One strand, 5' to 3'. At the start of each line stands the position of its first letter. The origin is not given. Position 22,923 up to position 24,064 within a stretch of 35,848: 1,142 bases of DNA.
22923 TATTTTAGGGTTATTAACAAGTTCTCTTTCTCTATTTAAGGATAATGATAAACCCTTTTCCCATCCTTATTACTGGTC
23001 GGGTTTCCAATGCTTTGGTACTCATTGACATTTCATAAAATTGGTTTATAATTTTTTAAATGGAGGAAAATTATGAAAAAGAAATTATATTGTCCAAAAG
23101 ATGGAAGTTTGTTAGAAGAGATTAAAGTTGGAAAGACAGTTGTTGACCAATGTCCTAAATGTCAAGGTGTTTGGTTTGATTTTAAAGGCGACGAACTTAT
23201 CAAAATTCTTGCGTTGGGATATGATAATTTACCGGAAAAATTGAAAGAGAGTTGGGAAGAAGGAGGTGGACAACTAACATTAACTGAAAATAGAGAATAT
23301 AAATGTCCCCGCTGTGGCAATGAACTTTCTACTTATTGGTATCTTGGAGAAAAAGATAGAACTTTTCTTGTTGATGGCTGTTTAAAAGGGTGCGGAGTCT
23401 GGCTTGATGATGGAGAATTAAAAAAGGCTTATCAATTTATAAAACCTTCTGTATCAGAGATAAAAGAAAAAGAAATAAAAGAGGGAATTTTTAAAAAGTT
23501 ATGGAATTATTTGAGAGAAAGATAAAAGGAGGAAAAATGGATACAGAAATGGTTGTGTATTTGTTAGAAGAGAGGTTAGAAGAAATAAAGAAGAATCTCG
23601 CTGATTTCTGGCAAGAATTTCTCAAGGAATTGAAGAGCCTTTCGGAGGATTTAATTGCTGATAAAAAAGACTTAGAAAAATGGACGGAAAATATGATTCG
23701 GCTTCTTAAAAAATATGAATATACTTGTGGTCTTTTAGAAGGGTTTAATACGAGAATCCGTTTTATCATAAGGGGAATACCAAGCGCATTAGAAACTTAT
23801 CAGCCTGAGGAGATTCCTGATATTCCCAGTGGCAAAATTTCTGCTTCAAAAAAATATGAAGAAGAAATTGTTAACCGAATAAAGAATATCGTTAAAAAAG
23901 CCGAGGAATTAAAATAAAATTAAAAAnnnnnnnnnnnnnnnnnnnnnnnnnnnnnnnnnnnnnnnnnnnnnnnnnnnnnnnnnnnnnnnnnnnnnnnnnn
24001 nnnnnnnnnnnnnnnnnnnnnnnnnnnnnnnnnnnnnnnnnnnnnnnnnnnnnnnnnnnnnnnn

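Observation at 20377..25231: TPR-CHAT protease with three uncharacterised partner genes: candidate stand-alone caspase-like conflict/defence system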

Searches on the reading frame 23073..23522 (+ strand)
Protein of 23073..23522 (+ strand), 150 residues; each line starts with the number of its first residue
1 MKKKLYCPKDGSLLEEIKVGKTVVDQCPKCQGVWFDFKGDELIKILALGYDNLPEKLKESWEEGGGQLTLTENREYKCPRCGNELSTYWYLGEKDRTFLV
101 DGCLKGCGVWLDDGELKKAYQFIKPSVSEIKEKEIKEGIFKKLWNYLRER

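Call 3: search_protein_families(library=pfam, proteins=[window:23073-23522:+], max_evalue=1)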
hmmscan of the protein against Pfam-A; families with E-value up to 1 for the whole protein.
window:23073-23522:+ (150 aa): 28 families (the best 25 are shown)
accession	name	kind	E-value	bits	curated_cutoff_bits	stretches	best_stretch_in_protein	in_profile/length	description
PF13453.11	Zn_ribbon_TFIIB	-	8.7e-17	60.7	22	2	7-36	2-31/41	Transcription factor zinc-finger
PF08271.17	Zn_Ribbon_TF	-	0.0093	15.9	29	0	76-84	1-9/43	TFIIB zinc-binding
PF09723.15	Zn_ribbon_8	-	0.0096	16.4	34.4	0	75-85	5-15/41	Zinc ribbon domain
PF12760.12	Zn_ribbon_IS1595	-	0.013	15.9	25.4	0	76-90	19-32/46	Transposase zinc-ribbon domain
PF07754.17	HVO_2753_ZBP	-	0.02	15.1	33.2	1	74-83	15-24/46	Small zinc finger protein HVO_2753-like, Zn-binding pocket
PF12773.13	DZR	-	0.023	15.3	27.3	0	75-88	24-37/45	Double zinc ribbon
PF22910.1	EDR4-like_1st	-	0.037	14.2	27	0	26-33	6-13/34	Enhanced disease resistance 4-like, N-terminal domain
PF21349.2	RUBY_RBDX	-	0.039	13.8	26.5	0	19-31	11-23/30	Rubrerythrin, rubredoxin-like domain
PF25207.1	DUF7837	-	0.043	14.3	27.8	0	77-91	7-21/47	Domain of unknown function (DUF7837)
PF24460.1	DUF7575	-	0.045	13.6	28.5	1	77-85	5-13/28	Domain of unknown function (DUF7575)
PF06827.20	zf-FPG_IleRS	-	0.047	14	21.3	1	77-87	3-13/30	Zinc finger found in FPG and IleRS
PF13717.11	Zn_ribbon_4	-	0.052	13.9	30.3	0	26-35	27-36/36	zinc-ribbon domain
PF13005.12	zf-IS66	-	0.056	14.3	27.3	0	77-84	3-10/46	zinc-finger binding domain of transposase IS66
PF25206.1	DUF7836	-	0.058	13.7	26.7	0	59-84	15-39/59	Domain of unknown function (DUF7836)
PF13248.11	Zn_ribbon_3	-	0.064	13.2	27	1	75-86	2-13/26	zinc-ribbon domain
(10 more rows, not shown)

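Call 4: search_protein_families(library=padloc, proteins=[window:23073-23522:+], max_evalue=1)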
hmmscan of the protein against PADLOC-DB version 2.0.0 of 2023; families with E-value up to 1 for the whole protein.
window:23073-23522:+ (150 aa): 0 families

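Call 5: search_protein_families(library=ncbifam, proteins=[window:23073-23522:+], max_evalue=1)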
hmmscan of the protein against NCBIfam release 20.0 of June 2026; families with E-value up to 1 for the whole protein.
window:23073-23522:+ (150 aa): 11 families
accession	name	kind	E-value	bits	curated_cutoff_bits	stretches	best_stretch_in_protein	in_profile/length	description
TIGR03831.1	YgiT_finger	domain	0.0015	18.7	20.2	1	51-85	7-42/46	YgiT-type zinc finger protein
NF047912.1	ECs_2282_CxxC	subfamily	0.0038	17.1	37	0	75-85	2-12/60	ECs_2282 family putative zinc-binding protein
NF001605.0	PRK00398.1-2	equivalog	0.0039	17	63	1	75-94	1-20/43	DNA-directed RNA polymerase subunit P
NF033497.1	rubre_like_arch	subfamily_domain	0.0044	16.7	32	1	71-85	12-26/34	rubrerythrin-like domain-containing protein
TIGR02605.1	CxxC_CxxC_SSSS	subfamily_domain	0.027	14.5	31.3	0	75-85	5-15/52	FmdB family zinc ribbon protein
NF011481.0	PRK14890.1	equivalog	0.055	13.5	61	1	73-83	25-35/61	putative Zn-ribbon RNA-binding protein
NF001669.0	PRK00432.1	equivalog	0.071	13.1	54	0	74-83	25-34/58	30S ribosomal protein S27ae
TIGR00100.1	hypA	equivalog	0.078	13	88.1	0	22-46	85-109/116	hydrogenase maturation nickel metallochaperone HypA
NF041664.1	RNAP_arch_Epp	equivalog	0.081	12.9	50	0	70-89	9-27/57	transcription elongation factor subunit Spt4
NF004910.0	PRK06266.1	equivalog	0.083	12.1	180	0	73-88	141-156/185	transcription initiation factor E subunit alpha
TIGR01384.1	TFS_arch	equivalog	0.2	12.4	64.75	0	6-89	2-74/101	transcription factor S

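Call 117: search_solved_structures(query=A3, max_evalue=1)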
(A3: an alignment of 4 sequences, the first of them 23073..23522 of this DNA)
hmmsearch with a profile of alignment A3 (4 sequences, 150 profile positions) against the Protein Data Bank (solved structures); distinct sequences matched with E-value up to 1: 13.
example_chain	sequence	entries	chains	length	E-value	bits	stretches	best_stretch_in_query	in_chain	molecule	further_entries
2i13_A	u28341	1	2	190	3.6e-10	42.9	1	64-99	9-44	Aart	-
1mey_C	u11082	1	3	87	1.2e-05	28.3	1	70-98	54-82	CONSENSUS ZINC FINGER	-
7aoc_I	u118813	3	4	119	1.5e-05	28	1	5-92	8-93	DNA-directed RNA polymerase I subunit RPA12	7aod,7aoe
8yoz_A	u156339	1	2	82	3e-05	27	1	5-48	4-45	Transcription factor zinc-finger domain-containing protein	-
4c2m_I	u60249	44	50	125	0.00056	22.9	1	5-93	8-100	DNA-DIRECTED RNA POLYMERASE I SUBUNIT RPA12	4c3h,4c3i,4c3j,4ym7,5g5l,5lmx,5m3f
2nb9_A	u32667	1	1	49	0.12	15.3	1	5-45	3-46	Uncharacterized protein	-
1qyp_A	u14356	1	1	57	0.17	14.8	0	74-108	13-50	RNA POLYMERASE II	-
2p06_A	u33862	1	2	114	0.25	14.2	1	15-64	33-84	Hypothetical protein AF_0060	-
4mkm_A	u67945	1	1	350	0.4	13.6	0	3-42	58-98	Putative surface anchored protein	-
2cot_A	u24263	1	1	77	0.52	13.2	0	67-98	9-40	Zinc finger protein 435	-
9fhl_a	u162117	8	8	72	0.87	12.5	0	76-98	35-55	aS34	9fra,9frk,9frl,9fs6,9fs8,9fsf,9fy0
6tmf_W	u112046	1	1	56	0.9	12.4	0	65-86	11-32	RNA-binding protein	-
6sw9_C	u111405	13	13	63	0.91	12.4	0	65-86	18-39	Zn-ribbon RNA-binding protein involved in translation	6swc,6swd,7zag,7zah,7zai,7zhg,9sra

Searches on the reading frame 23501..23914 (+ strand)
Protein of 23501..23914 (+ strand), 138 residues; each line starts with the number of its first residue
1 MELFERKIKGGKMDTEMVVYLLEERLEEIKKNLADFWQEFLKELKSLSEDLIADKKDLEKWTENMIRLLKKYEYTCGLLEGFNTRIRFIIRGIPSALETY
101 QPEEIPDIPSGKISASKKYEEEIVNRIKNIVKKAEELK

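Call 3: search_protein_families(library=pfam, proteins=[window:23501-23914:+], max_evalue=1)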
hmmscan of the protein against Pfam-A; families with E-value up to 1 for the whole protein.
window:23501-23914:+ (138 aa): 3 families
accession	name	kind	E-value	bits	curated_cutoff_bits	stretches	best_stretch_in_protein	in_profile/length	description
PF01610.23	DDE_Tnp_ISL3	-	0.00014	22.2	23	1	19-91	148-225/240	Transposase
PF24493.1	INTS4_8HBD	-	0.044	13.8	27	1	31-73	133-175/202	INTS4 8 helical bundle domain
PF07889.17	DUF1664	-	0.063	13.8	34.6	1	30-71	36-77/124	Protein of unknown function (DUF1664)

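Call 4: search_protein_families(library=padloc, proteins=[window:23501-23914:+], max_evalue=1)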
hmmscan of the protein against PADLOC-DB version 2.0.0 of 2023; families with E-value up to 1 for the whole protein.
window:23501-23914:+ (138 aa): 1 family
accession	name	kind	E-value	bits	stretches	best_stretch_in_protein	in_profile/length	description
PDLC00639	ZorA2|ZorA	-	0.0028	14.5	1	27-73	446-492/494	MotA/ExbB/TolQ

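Call 5: search_protein_families(library=ncbifam, proteins=[window:23501-23914:+], max_evalue=1)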
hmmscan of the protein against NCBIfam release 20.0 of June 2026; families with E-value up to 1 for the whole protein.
window:23501-23914:+ (138 aa): 3 families
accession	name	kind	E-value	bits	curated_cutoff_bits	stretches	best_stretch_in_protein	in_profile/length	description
NF033917.0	antiphage_ZorA_4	subfamily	0.0055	15.7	500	1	39-91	263-312/413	anti-phage ZorAB system protein ZorA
NF033550.5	transpos_ISL3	equivalog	0.02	14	180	1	32-91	293-352/370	ISL3 family transposase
NF041779.1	hetero_SS_HdrC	equivalog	0.12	11.8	350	1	24-74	134-184/198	ferredoxin:CoB-CoM heterodisulfide reductase subunit HdrC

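Call 116: search_solved_structures(query=A2, max_evalue=1)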
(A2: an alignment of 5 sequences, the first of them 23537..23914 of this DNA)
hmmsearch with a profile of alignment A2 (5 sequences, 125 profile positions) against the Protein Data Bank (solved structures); distinct sequences matched with E-value up to 1: 15.
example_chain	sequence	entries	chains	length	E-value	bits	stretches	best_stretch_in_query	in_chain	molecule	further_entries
7osv_A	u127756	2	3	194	0.022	17.9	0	22-51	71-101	DeNovoTIM6-SB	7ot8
6z2i_A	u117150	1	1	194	0.038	17.2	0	22-51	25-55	de novo designed TIM barrel DeNovoTIM6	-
6ac5_A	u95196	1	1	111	0.048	16.8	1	7-66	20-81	Receptor-interacting serine/threonine-protein kinase 1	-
9v9e_A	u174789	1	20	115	0.053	16.7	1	7-66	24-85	Receptor-interacting serine/threonine-protein kinase 1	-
9vin_i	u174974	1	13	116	0.054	16.7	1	7-66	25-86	Receptor-interacting serine/threonine-protein kinase 1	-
2jua_A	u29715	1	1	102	0.085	16.1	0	21-59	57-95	de novo protein S836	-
1p68_A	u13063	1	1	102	0.12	15.5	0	10-48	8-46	De novo designed protein S-824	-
2n5e_A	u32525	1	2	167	0.16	15.1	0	16-59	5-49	Apolipoprotein A-I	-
3s4r_A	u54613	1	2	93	0.22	14.7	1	4-55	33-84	Vimentin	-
3ssu_A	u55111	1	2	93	0.28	14.4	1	4-55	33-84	Vimentin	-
3g6b_A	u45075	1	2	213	0.36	14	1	15-60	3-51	Methyl-accepting chemotaxis protein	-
7bqi_A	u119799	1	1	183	0.45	13.7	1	11-59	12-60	FYVE and coiled-coil domain-containing protein 1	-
9kv7_A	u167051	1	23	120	0.53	13.5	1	11-65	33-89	Receptor-interacting serine/threonine-protein kinase 1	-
1vdy_A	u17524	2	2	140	0.58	13.4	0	84-116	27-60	hypothetical protein (RAFL09-17-B18)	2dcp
3dt5_A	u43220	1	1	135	0.74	13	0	9-35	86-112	Uncharacterized protein AF_0924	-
